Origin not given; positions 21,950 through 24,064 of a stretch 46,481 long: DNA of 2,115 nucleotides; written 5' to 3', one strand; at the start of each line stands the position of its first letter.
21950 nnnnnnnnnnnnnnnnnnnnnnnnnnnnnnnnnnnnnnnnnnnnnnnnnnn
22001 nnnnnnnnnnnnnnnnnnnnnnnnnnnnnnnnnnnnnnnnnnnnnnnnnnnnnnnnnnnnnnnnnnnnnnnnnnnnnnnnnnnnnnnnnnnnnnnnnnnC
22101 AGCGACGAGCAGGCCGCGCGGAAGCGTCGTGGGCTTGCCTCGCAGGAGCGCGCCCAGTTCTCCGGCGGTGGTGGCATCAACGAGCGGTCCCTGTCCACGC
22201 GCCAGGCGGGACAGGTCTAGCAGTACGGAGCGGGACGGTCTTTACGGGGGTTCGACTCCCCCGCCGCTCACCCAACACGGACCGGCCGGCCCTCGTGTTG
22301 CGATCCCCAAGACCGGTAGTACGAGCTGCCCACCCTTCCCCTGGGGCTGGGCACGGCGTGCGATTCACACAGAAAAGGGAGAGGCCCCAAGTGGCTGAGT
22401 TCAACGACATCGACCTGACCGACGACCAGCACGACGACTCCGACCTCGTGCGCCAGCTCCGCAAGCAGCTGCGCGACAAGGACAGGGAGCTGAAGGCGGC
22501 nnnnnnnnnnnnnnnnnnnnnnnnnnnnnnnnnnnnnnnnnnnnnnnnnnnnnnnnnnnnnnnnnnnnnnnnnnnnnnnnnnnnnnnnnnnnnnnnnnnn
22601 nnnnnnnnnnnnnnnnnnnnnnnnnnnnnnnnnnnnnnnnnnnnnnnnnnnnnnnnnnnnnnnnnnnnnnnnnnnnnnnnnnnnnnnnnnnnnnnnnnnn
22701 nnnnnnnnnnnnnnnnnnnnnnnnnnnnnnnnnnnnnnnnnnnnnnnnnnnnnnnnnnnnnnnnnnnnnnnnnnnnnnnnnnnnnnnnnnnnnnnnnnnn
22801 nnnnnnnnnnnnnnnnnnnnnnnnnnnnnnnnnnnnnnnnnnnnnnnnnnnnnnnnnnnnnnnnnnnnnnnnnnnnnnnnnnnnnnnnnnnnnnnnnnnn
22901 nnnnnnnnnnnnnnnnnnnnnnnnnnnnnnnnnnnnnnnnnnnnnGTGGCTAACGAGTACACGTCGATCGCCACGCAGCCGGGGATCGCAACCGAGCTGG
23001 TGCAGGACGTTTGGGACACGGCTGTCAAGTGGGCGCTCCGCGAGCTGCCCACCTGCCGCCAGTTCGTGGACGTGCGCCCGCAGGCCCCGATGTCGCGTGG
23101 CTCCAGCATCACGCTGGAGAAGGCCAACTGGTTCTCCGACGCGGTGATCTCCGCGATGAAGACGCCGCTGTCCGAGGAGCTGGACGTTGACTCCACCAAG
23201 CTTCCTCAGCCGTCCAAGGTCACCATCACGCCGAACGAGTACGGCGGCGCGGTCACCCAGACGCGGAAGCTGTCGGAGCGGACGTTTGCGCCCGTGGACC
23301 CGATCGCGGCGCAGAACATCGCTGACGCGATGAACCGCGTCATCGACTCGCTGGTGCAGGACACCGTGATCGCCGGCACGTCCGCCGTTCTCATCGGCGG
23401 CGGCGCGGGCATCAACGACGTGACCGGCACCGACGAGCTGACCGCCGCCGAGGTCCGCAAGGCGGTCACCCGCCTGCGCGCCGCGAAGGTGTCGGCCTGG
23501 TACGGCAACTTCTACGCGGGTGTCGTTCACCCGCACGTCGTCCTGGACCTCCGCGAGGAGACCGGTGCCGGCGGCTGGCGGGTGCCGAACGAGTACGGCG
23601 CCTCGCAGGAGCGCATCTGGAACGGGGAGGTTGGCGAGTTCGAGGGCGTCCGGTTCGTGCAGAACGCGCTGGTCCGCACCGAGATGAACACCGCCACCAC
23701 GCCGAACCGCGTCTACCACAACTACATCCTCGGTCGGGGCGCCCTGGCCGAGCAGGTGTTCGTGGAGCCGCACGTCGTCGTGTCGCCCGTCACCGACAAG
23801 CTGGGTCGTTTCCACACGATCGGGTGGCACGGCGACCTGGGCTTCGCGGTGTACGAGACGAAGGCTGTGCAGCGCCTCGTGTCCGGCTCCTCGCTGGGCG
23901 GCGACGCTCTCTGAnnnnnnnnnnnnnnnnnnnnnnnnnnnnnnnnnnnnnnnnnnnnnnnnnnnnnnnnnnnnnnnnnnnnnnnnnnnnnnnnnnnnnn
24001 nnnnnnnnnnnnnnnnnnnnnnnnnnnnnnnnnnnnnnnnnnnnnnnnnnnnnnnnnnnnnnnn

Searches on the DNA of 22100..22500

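Call 96: search_rna_families(source=window, start=22100, end=22500, threshold=evalue, max_evalue=10)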
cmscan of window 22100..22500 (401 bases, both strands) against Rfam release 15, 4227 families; matches with E-value up to 10: 5.
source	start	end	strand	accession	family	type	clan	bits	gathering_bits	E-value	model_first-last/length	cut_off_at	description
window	22312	22353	+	RF01677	P35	Gene; sRNA;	-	20.6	70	0.77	1-62/62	no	Pseudomonas sRNA P35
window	22182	22269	+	RF01852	tRNA-Sec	Gene; tRNA;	CL00001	16.7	47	1.2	1-91/91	no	Selenocysteine transfer RNA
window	22164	22268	+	RF01684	mascRNA-menRNA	Gene;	-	15.8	42.5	1.6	1-56/56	no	MALAT1-associated small cytoplasmic RNA/MEN beta RNA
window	22246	22262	-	RF04351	Plastid-psbl-rps4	Cis-reg;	-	13.9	68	4.3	9-25/53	no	Plastid-psbl-rps4 3UTR RNA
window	22194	22273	+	RF00233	Tymo_tRNA-like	Cis-reg;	-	11.4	40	7.7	1-84/84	no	Tymovirus/Pomovirus/Furovirus tRNA-like 3' UTR element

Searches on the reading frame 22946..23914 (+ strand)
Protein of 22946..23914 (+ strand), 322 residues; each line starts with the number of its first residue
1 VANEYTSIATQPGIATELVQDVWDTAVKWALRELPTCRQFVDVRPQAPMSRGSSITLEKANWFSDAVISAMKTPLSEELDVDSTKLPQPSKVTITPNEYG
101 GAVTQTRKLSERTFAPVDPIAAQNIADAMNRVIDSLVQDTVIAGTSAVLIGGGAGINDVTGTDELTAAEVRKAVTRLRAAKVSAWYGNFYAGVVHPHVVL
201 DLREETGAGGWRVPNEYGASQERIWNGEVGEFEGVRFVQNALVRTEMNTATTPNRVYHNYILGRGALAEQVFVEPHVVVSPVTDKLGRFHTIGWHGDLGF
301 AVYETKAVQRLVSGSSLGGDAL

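Call 44: search_dna_similar(query=window:22946-23914:+, collection=phages, mode=protein, max_rows=25)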
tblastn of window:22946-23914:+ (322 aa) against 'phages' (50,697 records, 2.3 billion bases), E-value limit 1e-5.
Records with a match: 41; places in all: 41; records where one place covers at least 80% of the query: 31.
Best place of each record, by identity: <60% 41.
By first word of the organism name: Streptomyces 29; Bacteriophage 6; Caudovirales 2; Bacillus 2; Bacteroides 1; Caudoviricetes 1.
By host as written in the record: Streptomyces griseus ATCC 10137 10; - 9; Streptomyces scabiei RL-34 7; Streptomyces lividans JI 1326 4; Streptomyces viridochromogenes DSM40736 4; Streptomyces lividans HXY6 2; Bacillus cereus 2; Streptomyces albidoflavus 1; and 2 more.
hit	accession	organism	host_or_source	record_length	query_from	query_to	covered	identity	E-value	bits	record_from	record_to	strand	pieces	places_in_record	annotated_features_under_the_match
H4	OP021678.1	Streptomyces phage RosePharie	Streptomyces lividans JI 1326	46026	1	317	98%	36.7%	3e-48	178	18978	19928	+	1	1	36: major capsid protein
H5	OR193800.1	Streptomyces phage Kumquat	Streptomyces lividans JI 1326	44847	1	321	100%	36.0%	2e-45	170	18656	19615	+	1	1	36: major capsid protein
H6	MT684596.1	Streptomyces phage Zeigle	Streptomyces viridochromogenes DSM40736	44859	1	321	100%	36.0%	2e-45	170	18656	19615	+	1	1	36: major capsid protein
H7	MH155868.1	Streptomyces phage FlowerPower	Streptomyces scabiei RL-34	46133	1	317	98%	36.3%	8e-44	166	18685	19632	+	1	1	36: major capsid protein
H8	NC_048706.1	Streptomyces phage FlowerPower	Streptomyces scabiei RL-34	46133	1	317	98%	36.3%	8e-44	166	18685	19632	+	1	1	36: major head protein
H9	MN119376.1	Streptomyces phage Geostin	Streptomyces scabiei RL-34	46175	1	317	98%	36.3%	8e-44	166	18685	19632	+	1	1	31: major capsid protein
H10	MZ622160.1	Streptomyces phage RetrieverFever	Streptomyces scabiei RL-34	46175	1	317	98%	36.3%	8e-44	166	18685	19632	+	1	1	36: major capsid protein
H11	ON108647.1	Streptomyces phage Vorvolakos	Streptomyces scabiei RL-34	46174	1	317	98%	36.3%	8e-44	166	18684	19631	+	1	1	36: major capsid protein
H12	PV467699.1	Streptomyces phage Gremlin23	Streptomyces scabiei RL-34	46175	1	317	98%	36.3%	8e-44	166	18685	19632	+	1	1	36: major capsid protein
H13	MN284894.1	Streptomyces phage Fabian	Streptomyces scabiei RL-34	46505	1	317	98%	36.3%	8e-44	166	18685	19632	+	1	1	33: major capsid protein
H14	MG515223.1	Streptomyces phage WRightOn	Streptomyces viridochromogenes DSM40736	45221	1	317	98%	36.1%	8e-46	171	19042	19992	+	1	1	major capsid protein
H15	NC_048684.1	Streptomyces phage WRightOn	Streptomyces viridochromogenes DSM40736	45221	1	317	98%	36.1%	8e-46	171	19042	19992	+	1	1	major head protein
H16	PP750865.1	Streptomyces phage Abafar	Streptomyces albidoflavus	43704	1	317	98%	36.0%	2e-45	170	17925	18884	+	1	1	major head protein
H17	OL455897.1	Streptomyces phage Treat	Streptomyces griseus ATCC 10137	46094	1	317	98%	35.8%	3e-46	173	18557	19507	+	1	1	37: major capsid protein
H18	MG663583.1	Streptomyces phage Percastrophe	Streptomyces griseus ATCC 10137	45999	1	317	98%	35.8%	3e-46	172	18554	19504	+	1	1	major capsid protein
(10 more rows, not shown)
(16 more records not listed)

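Call 48: find_related_loci(query=window:22946-23914:+, collection=viral_contigs, flank=3000)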
Query window:22946-23914:+ (322 aa) in viral_contigs; peptide patterns used: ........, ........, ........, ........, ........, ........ (x = any residue, [..] = any of these).
3 stretches matched a pattern, but none encodes a relative of the query by tblastn (E <= 1e-3).

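Call 78: get_annotated_region(hit=H16, flank=4000)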
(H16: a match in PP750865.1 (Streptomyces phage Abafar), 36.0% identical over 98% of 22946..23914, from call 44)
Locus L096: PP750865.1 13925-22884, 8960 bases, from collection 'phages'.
description: Streptomyces phage Abafar, complete genome.
organism: Streptomyces phage Abafar (NCBI taxid 3158855)
taxonomy: Viruses; Duplodnaviria; Heunggongvirae; Uroviricota; Caudoviricetes
host: Streptomyces albidoflavus; source: soil; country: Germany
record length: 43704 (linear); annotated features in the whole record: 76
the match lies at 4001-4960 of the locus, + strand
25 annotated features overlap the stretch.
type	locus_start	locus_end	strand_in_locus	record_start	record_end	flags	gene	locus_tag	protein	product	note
CDS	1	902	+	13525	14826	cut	-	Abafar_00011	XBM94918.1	hypothetical protein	-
CDS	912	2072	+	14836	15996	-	-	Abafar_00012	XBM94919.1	hypothetical protein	-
tRNA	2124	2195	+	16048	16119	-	-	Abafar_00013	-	tRNA-Pro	tRNA-Pro(tgg)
tRNA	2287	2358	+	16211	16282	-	-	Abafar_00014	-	tRNA-Gly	tRNA-Gly(tcc)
tRNA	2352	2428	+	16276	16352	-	-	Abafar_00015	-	tRNA-Ala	tRNA-Ala(tgc)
tRNA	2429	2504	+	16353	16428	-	-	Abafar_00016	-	tRNA-Ile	tRNA-Ile(gat)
tRNA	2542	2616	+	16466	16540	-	-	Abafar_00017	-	tRNA-Leu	tRNA-Leu(tag)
tRNA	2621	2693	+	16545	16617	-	-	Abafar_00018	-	tRNA-Glu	tRNA-Glu(ctc)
tRNA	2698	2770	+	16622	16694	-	-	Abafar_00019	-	tRNA-Phe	tRNA-Phe(gaa)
tRNA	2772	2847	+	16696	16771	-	-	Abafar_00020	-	tRNA-His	tRNA-His(gtg)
tRNA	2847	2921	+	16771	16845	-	-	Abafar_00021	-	tRNA-Arg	tRNA-Arg(acg)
tRNA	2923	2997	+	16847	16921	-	-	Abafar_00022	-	tRNA-Lys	tRNA-Lys(ctt)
tRNA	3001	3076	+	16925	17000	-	-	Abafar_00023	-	tRNA-Thr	tRNA-Thr(agt)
tRNA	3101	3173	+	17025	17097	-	-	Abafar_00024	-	tRNA-Asn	tRNA-Asn(gtt)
tRNA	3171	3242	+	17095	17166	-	-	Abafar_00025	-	tRNA-Arg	tRNA-Arg(cct)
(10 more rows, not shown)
